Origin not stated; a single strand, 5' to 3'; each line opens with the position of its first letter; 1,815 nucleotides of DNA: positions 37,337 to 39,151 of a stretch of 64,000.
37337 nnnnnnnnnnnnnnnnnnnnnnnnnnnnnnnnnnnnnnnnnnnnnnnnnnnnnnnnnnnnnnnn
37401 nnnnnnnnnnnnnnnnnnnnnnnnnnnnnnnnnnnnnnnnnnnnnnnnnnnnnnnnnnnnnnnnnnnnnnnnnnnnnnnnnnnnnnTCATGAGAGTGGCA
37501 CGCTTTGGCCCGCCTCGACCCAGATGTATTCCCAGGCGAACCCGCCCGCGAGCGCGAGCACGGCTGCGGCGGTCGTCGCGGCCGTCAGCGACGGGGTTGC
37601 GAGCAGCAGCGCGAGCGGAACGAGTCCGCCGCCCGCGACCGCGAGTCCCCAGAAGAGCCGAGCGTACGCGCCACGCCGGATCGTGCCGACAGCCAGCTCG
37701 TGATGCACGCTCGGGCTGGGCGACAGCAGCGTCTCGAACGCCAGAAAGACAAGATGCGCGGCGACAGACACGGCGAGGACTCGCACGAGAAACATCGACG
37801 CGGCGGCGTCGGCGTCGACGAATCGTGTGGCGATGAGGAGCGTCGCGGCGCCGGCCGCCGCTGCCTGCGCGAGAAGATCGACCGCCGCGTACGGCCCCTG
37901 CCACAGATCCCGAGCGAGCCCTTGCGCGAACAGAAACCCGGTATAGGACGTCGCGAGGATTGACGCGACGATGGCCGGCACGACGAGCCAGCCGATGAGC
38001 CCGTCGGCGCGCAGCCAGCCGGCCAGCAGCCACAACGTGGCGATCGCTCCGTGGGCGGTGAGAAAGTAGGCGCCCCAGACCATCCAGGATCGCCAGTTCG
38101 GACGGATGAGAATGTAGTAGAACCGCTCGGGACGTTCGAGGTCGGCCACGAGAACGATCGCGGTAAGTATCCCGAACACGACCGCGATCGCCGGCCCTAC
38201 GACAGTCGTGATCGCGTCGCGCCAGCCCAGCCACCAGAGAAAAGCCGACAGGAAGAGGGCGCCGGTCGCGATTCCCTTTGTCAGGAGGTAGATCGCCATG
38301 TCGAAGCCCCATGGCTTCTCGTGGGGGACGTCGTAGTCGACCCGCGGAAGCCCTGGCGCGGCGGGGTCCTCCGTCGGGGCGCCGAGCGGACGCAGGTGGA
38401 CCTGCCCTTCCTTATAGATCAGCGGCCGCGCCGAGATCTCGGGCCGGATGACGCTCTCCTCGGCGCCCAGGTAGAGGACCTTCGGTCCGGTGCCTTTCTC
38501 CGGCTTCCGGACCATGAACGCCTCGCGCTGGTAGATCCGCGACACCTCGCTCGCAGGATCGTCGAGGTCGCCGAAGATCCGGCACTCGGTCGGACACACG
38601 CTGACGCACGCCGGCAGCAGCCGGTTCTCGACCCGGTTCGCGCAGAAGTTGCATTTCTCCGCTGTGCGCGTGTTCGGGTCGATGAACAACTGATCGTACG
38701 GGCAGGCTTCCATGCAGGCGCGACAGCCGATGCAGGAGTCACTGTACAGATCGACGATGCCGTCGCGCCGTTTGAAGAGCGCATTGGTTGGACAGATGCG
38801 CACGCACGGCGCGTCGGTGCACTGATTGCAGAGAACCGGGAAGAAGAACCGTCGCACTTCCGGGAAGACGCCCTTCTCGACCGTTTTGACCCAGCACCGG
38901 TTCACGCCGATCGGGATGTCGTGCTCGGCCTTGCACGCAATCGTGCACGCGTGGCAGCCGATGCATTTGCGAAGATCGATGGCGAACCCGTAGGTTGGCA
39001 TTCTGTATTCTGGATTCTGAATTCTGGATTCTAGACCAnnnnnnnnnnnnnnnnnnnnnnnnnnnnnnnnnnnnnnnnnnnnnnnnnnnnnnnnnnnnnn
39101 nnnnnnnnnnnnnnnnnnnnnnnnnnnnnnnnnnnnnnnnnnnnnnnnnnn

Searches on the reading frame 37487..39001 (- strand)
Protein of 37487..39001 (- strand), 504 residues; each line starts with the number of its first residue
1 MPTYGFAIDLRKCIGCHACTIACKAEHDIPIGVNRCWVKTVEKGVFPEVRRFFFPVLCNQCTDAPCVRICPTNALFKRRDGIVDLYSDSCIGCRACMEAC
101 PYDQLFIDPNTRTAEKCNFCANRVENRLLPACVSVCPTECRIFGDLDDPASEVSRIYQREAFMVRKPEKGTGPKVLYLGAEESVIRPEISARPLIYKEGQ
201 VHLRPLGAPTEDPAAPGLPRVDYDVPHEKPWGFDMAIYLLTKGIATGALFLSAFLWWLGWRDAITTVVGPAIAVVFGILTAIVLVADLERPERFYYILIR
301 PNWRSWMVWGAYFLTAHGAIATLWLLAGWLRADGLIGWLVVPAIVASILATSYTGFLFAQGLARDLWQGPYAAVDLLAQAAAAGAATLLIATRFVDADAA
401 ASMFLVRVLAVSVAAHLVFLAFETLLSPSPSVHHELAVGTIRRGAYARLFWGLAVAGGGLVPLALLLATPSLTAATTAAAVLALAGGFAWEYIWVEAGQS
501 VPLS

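Call 11: search_protein_families(library=pfam, proteins=[window:37487-39001:-], max_evalue=0.001)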
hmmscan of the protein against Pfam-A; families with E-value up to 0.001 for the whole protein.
window:37487-39001:- (504 aa): 12 families
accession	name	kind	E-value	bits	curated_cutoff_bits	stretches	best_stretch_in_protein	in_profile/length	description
PF03916.19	NrfD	-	8.5e-29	101.6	25.8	1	230-500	10-310/313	Polysulphide reductase, NrfD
PF13247.11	Fer4_11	-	3.1e-25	88.7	26.2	1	51-145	3-99/100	4Fe-4S dicluster domain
PF14589.11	NrfD_2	-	3.9e-13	50.3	27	1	231-500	14-274/281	Polysulfide reductase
PF00037.32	Fer4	-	3.1e-10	39.9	21.1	1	87-103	5-21/24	4Fe-4S binding domain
PF12837.12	Fer4_6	-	1.2e-08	35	25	1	88-103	7-22/24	4Fe-4S binding domain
PF12797.12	Fer4_2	-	3.1e-08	33.5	24.5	2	86-102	6-22/22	4Fe-4S binding domain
PF13187.11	Fer4_9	-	5.6e-08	33.1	27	2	58-103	2-50/52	4Fe-4S dicluster domain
PF12838.12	Fer4_7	-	2.1e-07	31.7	27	2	58-103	2-51/52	4Fe-4S dicluster domain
PF13237.11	Fer4_10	-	3.4e-07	30.5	25.5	2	87-137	6-53/53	4Fe-4S dicluster domain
PF25160.1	LdpA_Fe-S-bd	-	1e-05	25.6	27.6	1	63-105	6-43/49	LdpA Fe-S cluster-binding domain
PF14697.11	Fer4_21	-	0.0002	21.8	35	1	58-103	8-54/59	4Fe-4S dicluster domain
PF12800.12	Fer4_4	-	0.00099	19.7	24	0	88-103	2-17/17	4Fe-4S binding domain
